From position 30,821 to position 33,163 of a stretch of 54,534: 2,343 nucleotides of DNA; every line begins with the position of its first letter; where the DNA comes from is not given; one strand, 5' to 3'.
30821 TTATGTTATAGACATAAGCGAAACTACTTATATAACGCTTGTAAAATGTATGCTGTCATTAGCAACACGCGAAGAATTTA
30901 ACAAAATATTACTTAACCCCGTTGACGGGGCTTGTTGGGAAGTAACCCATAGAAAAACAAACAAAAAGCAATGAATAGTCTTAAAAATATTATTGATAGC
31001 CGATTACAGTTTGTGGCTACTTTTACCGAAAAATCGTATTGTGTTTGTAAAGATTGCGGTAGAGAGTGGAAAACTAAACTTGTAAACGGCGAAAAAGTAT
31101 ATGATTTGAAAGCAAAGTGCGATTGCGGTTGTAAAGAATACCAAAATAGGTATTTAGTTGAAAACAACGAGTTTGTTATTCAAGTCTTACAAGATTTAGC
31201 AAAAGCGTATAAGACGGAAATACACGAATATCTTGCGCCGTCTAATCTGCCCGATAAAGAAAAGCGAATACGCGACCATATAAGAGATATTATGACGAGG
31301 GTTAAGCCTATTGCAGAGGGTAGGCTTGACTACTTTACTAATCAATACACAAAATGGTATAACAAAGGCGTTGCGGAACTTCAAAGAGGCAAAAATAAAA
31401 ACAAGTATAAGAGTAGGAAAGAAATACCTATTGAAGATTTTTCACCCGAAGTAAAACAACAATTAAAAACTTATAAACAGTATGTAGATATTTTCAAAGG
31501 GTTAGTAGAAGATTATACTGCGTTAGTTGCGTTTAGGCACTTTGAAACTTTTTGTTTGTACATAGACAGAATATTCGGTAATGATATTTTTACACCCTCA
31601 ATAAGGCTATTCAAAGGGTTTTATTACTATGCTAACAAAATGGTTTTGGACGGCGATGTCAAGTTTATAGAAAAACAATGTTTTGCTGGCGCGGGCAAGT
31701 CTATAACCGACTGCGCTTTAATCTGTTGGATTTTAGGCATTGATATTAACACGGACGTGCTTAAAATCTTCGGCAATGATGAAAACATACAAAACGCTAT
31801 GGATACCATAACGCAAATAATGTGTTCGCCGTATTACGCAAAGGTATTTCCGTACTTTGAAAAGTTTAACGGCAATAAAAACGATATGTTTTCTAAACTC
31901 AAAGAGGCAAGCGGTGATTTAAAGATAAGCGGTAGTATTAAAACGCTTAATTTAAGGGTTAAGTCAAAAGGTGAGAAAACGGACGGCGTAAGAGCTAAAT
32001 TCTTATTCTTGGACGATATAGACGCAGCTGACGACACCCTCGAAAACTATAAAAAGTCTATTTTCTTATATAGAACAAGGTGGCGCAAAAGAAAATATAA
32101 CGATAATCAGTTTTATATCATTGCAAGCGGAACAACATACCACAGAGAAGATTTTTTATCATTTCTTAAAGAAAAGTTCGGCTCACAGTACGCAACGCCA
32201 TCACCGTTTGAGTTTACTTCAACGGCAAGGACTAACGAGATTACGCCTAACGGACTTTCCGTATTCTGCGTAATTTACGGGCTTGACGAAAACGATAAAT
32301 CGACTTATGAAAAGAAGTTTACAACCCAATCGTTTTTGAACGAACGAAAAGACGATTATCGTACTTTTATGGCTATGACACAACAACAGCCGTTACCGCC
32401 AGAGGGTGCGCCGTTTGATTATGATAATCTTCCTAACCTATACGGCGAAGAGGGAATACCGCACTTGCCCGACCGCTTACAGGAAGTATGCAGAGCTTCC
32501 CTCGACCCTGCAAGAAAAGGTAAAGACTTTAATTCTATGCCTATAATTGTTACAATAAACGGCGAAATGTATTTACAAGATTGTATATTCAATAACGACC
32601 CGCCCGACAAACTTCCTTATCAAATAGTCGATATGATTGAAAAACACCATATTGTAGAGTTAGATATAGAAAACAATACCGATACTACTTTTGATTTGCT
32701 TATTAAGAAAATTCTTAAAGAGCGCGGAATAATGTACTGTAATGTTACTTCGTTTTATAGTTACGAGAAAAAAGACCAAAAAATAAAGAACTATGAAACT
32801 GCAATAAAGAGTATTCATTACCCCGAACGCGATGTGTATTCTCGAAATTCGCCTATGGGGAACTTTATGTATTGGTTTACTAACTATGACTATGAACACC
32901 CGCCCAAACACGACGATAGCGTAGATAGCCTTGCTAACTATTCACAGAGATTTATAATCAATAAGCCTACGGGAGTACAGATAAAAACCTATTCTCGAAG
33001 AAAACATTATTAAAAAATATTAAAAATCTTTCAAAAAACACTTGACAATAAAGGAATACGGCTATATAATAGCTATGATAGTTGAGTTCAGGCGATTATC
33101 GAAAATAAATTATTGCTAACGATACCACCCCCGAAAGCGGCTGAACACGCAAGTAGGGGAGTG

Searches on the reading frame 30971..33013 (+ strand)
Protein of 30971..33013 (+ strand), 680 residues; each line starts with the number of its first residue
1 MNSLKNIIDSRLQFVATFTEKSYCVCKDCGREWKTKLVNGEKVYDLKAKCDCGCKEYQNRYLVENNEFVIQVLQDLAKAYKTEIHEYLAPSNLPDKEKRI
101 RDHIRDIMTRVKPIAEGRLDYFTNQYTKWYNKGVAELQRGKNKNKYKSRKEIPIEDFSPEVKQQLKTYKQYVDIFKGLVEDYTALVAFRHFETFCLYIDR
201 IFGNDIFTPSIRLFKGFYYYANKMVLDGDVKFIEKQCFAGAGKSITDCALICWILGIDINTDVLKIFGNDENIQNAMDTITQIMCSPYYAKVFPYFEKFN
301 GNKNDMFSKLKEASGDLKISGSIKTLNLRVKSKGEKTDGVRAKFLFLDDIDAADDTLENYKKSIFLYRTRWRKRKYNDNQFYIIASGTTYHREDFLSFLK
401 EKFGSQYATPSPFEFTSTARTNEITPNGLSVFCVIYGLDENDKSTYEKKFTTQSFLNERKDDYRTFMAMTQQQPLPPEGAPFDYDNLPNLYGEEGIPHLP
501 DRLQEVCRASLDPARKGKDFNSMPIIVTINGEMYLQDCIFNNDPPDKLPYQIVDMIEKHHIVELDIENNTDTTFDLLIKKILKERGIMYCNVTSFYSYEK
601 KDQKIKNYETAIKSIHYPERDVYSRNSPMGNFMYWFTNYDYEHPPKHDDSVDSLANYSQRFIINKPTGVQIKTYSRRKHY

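Call 33: find_related_loci(query=window:30971-33013:+, collection=viral_contigs, flank=10000)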
Query window:30971-33013:+ (680 aa) in viral_contigs; peptide patterns used: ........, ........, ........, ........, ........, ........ (x = any residue, [..] = any of these).
5 stretches matched a pattern, but none encodes a relative of the query by tblastn (E <= 1e-3).

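Call 34: find_homologous_proteins(query=window:30971-33013:+, max_evalue=1e-20)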
Query window:30971-33013:+ (680 aa): 426 proteins with E <= 1e-20 among 5746 candidates; the best 120 are listed.
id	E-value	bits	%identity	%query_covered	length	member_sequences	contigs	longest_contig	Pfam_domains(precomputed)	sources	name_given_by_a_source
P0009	0.0e+0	1512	94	100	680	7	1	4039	PF22530.3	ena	-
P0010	0.0e+0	1031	66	100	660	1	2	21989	PF22530.3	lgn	-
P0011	0.0e+0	1021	66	100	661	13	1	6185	PF22530.3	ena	-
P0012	0.0e+0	1013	65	100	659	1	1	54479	PF22530.3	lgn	-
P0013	5.7e-298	1008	65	100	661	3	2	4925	PF22530.3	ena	-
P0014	8.8e-293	991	63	100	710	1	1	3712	PF22530.3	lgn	-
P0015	3.1e-292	989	64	100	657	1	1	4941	PF22530.3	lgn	-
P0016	4.8e-291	985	64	100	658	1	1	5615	PF22530.3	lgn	-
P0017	9.4e-285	965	64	100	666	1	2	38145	PF22530.3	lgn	-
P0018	2.9e-277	940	62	100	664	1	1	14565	PF22530.3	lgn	-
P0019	4.9e-272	923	61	100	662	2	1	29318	PF22530.3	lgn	-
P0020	1.6e-271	921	60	100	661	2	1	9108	PF22530.3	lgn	-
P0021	1.7e-271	921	61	100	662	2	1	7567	-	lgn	-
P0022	4.0e-262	890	59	100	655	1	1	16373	-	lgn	-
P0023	2.2e-261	887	58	100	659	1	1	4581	PF22530.3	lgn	-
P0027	2.1e-257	874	58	100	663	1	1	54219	-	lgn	-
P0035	3.5e-253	860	57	100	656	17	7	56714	-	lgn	-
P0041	8.1e-250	849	58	100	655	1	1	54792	-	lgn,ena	-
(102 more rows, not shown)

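Call 35: find_encoding_contigs(protein=P0012, flank=10000, max_places=2)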
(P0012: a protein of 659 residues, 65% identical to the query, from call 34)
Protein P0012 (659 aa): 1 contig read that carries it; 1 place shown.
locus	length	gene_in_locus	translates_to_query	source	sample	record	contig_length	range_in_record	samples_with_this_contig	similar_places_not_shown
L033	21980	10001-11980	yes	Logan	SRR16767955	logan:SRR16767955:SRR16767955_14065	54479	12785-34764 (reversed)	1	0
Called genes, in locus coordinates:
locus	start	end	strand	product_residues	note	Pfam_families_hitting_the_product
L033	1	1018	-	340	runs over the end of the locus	PF01935:DUF87 (faint), PF01580:FtsK_SpoIIIE, PF12846:AAA_10 (faint), PF01580:FtsK_SpoIIIE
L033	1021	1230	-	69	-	-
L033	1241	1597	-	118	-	-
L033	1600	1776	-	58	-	-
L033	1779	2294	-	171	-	-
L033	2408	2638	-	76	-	-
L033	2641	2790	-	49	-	-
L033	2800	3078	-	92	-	-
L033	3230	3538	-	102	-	-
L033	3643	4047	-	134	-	-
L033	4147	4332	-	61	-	-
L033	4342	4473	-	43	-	-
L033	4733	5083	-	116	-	-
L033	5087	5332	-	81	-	-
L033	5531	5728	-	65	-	-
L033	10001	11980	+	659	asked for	PF22530:Terminase-T7_RNaseH-like (weak)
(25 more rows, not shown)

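Call 36: find_encoding_contigs(protein=P0027, flank=10000, max_places=2)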
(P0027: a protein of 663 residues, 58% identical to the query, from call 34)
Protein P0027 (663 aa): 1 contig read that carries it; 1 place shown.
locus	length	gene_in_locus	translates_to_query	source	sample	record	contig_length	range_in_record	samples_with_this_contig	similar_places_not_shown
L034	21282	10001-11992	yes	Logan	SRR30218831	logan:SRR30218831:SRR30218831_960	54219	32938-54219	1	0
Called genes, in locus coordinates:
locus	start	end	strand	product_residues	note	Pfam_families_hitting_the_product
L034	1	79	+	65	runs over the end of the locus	-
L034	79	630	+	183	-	-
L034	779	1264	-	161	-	-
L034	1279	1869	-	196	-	PF00239:Resolvase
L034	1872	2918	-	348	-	PF01580:FtsK_SpoIIIE, PF20703:nSTAND1 (weak), PF01580:FtsK_SpoIIIE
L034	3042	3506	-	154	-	-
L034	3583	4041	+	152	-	-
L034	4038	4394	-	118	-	-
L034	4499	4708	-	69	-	-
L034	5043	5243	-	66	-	-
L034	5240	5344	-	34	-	-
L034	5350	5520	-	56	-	-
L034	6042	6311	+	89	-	-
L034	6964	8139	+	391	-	PF01139:RtcB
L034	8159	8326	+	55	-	-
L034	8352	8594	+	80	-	-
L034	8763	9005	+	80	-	-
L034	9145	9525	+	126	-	-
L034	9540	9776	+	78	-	-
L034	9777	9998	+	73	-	-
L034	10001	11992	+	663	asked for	-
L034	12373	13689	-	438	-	PF00589:Phage_integrase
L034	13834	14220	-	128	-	-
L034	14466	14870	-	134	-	PF12844:HTH_19 (weak), PF01381:HTH_3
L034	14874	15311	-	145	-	PF12844:HTH_19 (faint)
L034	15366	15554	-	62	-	-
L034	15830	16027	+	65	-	PF13560:HTH_31, PF12844:HTH_19, PF01381:HTH_3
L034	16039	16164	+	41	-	-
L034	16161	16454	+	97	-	-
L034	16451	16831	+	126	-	-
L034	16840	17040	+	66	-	-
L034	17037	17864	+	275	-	-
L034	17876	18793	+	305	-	-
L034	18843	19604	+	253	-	PF09681:Phage_rep_org_N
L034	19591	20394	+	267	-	PF01695:IstB_IS21, PF00004:AAA (weak)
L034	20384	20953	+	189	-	-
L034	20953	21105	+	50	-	-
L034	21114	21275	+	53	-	-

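Call 37: find_encoding_contigs(protein=P0035, flank=10000, max_places=4)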
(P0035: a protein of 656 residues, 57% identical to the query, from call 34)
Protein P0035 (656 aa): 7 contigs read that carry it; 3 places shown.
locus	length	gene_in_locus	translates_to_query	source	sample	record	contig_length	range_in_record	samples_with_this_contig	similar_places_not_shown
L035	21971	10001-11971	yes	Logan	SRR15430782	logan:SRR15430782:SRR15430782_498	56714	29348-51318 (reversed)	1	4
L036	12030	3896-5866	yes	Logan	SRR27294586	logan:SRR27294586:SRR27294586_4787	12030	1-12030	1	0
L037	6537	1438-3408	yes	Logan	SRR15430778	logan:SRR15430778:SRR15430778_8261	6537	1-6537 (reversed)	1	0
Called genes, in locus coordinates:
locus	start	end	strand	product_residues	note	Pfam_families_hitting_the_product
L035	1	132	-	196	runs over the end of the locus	PF00239:Resolvase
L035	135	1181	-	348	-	PF01580:FtsK_SpoIIIE, PF20703:nSTAND1 (weak), PF01580:FtsK_SpoIIIE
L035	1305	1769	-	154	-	-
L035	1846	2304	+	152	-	-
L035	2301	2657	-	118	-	-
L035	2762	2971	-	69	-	-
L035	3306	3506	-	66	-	-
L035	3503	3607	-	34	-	-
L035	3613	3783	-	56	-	-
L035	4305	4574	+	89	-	-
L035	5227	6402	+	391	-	PF01139:RtcB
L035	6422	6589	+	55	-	-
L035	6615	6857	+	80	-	-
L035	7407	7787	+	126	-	-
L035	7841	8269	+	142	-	-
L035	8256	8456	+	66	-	-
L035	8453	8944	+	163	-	-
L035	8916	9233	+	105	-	-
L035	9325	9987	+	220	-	-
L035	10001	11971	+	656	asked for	-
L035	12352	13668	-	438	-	PF00589:Phage_integrase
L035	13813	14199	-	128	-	-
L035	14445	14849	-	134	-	PF12844:HTH_19 (weak), PF01381:HTH_3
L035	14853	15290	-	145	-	PF12844:HTH_19 (faint)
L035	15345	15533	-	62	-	-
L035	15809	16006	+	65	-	PF13560:HTH_31, PF12844:HTH_19, PF01381:HTH_3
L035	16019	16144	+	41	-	-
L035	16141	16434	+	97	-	-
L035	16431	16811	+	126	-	-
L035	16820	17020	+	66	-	-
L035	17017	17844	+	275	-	-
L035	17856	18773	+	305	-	-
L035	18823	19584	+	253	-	PF09681:Phage_rep_org_N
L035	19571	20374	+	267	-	PF01695:IstB_IS21, PF00004:AAA (weak)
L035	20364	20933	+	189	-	-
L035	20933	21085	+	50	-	-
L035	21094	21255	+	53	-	-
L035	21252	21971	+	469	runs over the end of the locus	PF00145:DNA_methylase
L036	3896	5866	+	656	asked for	-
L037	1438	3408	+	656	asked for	-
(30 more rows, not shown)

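Call 38: find_encoding_contigs(protein=P0041, flank=10000, max_places=2)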
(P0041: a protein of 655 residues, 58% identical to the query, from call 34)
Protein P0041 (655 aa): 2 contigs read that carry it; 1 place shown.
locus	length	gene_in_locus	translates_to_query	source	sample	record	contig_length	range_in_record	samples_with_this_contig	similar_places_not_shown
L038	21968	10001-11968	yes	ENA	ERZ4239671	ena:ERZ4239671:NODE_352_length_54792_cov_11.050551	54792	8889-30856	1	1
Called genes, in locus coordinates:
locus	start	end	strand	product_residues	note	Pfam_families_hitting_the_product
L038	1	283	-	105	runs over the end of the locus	-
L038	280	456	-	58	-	-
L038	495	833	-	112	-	-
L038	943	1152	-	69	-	-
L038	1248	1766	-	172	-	-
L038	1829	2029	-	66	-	-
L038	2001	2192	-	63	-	-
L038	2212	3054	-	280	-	-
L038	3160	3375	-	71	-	-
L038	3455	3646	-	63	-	-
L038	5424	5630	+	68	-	-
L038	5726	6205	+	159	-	PF09643:YopX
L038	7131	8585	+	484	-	PF05731:TROVE, PF25045:vWA_Ro60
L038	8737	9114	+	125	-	-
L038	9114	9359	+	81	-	-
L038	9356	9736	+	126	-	PF11750:DUF3307 (weak)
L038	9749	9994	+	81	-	-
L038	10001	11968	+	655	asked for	-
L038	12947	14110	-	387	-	PF14659:Phage_int_SAM_3 (weak), PF22022:Phage_int_M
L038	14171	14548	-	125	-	-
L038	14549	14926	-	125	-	-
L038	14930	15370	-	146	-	PF01381:HTH_3 (faint)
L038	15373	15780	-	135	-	-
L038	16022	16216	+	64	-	PF13560:HTH_31, PF12844:HTH_19, PF13443:HTH_26 (weak), PF01381:HTH_3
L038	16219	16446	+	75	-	-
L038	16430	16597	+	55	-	-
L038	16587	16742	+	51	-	-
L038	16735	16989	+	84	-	-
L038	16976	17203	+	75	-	PF14090:HTH_39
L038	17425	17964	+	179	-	PF05063:MT-A70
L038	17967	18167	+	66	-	-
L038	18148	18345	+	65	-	-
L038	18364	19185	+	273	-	-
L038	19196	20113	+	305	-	-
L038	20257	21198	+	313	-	PF09681:Phage_rep_org_N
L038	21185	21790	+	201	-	-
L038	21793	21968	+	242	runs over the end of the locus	PF01555:N6_N4_Mtase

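Call 58: find_encoding_contigs(protein=P0017, flank=10000, max_places=3)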
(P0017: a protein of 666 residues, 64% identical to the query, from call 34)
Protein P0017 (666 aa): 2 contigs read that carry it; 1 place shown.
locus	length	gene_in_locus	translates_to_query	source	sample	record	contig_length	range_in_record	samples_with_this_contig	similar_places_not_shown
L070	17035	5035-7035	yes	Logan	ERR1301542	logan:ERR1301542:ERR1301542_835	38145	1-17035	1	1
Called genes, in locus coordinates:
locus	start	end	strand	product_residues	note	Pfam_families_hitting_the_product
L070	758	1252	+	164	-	-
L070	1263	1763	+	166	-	-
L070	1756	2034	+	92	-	-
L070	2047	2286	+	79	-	-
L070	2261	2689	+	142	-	-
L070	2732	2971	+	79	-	-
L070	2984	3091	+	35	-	-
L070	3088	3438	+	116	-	-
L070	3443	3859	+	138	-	PF09643:YopX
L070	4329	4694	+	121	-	-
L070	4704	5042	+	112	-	-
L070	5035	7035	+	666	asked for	PF22530:Terminase-T7_RNaseH-like (weak)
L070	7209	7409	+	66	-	-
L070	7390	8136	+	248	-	-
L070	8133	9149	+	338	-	PF03796:DnaB_C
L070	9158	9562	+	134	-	-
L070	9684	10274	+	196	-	PF05063:MT-A70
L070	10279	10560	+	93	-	-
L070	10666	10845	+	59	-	-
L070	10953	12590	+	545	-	PF05133:SPP1_portal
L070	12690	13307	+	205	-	-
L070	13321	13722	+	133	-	-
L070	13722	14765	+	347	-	PF03864:Phage_cap_E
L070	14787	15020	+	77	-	-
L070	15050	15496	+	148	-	-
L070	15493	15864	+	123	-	-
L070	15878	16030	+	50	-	-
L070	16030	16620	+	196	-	-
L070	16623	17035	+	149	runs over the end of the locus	-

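Call 59: find_encoding_contigs(protein=P0019, flank=10000, max_places=3)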
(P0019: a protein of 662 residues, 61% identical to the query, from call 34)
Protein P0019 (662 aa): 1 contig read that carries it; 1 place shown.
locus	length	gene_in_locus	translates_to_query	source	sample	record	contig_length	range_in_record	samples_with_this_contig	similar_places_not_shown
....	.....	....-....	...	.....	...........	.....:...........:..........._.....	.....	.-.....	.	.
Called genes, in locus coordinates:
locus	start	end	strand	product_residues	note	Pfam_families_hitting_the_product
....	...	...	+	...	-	-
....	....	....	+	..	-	-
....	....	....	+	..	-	-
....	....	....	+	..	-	-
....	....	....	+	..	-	-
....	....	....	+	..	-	-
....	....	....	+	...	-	-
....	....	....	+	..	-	-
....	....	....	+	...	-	-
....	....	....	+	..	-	-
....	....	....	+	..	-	-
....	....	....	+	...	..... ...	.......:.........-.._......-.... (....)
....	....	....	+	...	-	-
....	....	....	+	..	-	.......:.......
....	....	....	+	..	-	-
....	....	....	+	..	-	-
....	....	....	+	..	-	-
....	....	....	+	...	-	-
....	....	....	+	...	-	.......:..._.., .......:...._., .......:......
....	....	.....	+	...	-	-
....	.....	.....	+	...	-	-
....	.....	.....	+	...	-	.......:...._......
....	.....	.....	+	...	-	-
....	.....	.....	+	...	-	-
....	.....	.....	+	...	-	-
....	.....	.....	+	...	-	-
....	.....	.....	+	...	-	-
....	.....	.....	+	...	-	-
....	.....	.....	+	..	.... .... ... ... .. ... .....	-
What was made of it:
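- The G-rich element persists with three different replication-gene types (calls 35, 58, 59). It keeps a fairly constant position upstream of the terminase gene in all relatives (calls 35, 36, 58, 59).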

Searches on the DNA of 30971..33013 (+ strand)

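Call 41: search_rna_families(source=L038, start=3000, end=7300, threshold=evalue, max_evalue=5, show_alignments=3)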
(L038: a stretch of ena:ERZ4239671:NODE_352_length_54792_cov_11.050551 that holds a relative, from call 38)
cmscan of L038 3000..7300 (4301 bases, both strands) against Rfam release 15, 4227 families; matches with E-value up to 5: 8.
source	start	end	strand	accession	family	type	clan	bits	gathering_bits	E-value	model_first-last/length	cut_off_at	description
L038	7013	7095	+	RF00005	tRNA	Gene; tRNA;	CL00001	48.4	29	1.9e-08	1-71/71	no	tRNA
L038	3090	3141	-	RF02684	Twister-P5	Gene; ribozyme;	CL00120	47.2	37.6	7.3e-08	1-58/58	no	Type-P5 twister ribozyme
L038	6846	6959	+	RF02553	YrlA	Gene; sRNA;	-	38.8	69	3.6e-06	1-114/114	no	Y RNA-like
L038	6548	6660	+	RF02553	YrlA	Gene; sRNA;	-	35.8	69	2.7e-05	1-114/114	no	Y RNA-like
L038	3673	3737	-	RF02276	Hammerhead_II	Gene; ribozyme;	CL00010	27.8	37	0.012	1-66/66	no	Hammerhead ribozyme (type II)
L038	6446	6542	+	RF00766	mir-335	Gene; miRNA;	-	23.4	64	0.069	1-92/92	no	mir-335 microRNA precursor family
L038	6538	6605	+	RF00005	tRNA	Gene; tRNA;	CL00001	18.2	29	3.7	1-71/71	no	tRNA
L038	6922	7034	+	RF01055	Molybdenum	Cis-reg; riboswitch;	-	15.7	36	4.4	1-135/135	no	Molybdenum/Tungsten riboswitch aptamer (Moco RNA motif)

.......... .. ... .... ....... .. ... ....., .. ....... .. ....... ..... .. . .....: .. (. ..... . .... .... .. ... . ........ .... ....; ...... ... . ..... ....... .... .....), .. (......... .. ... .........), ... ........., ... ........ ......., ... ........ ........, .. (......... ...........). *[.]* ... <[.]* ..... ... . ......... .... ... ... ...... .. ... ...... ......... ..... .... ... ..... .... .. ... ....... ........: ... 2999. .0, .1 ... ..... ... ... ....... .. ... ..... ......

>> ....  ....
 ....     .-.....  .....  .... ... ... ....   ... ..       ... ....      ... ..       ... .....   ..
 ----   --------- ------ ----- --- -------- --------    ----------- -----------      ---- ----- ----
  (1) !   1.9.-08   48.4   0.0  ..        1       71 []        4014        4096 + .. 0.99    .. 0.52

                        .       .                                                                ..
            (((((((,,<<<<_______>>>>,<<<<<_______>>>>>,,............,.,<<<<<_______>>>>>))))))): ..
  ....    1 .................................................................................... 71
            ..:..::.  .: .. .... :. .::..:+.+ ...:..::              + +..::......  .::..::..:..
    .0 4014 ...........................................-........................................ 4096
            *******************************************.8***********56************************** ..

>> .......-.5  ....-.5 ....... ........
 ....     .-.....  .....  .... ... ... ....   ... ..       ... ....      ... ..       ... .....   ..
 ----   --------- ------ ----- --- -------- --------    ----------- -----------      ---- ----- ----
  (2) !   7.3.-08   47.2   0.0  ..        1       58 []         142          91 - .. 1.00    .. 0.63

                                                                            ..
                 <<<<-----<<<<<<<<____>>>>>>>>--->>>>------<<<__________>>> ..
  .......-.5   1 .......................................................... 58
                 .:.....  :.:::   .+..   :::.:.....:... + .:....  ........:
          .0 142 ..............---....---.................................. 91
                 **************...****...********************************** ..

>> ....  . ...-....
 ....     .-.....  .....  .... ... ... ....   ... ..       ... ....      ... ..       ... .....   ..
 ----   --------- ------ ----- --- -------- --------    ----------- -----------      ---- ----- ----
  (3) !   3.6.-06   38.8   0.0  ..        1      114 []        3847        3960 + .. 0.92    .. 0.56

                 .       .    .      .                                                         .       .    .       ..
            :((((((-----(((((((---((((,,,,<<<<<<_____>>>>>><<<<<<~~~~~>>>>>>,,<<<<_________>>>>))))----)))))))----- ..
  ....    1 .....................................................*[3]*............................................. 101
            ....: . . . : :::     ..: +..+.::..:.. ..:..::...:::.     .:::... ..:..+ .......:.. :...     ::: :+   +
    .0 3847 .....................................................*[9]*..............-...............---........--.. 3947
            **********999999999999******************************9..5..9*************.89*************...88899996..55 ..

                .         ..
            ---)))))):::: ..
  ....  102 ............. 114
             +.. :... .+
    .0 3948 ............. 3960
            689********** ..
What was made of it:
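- On Y RNA-like (YrlA) / Ro60 module: The module is found only in the distant relative L038, which has two sub-threshold YrlA matches and a tRNA upstream of a TROVE gene (calls 38, 41).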

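Call 96: search_rna_families(sources=[L033, L034, L030], threshold=evalue, max_evalue=0.5)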
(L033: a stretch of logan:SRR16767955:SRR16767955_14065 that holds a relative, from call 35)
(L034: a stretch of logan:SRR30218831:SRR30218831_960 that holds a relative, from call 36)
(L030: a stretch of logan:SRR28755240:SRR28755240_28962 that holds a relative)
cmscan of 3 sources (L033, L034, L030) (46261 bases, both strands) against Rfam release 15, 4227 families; matches with E-value up to 0.5: 5.
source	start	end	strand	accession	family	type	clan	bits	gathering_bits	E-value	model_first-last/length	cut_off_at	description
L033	9138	9208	+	RF00005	tRNA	Gene; tRNA;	CL00001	55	29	3e-09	1-71/71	no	tRNA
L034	4428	4485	-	RF02684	Twister-P5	Gene; ribozyme;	CL00120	50.3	37.6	1.2e-07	1-58/58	no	Type-P5 twister ribozyme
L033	4080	4135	-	RF02684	Twister-P5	Gene; ribozyme;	CL00120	47.5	37.6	6.7e-07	1-58/58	no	Type-P5 twister ribozyme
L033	3573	3633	-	RF02684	Twister-P5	Gene; ribozyme;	CL00120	30.6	37.6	0.014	1-58/58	no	Type-P5 twister ribozyme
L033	13268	13337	+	RF02089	CLRN1-AS1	Gene; lncRNA;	-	22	48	0.17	1-79/79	no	CLRN1 antisense RNA 1 conserved region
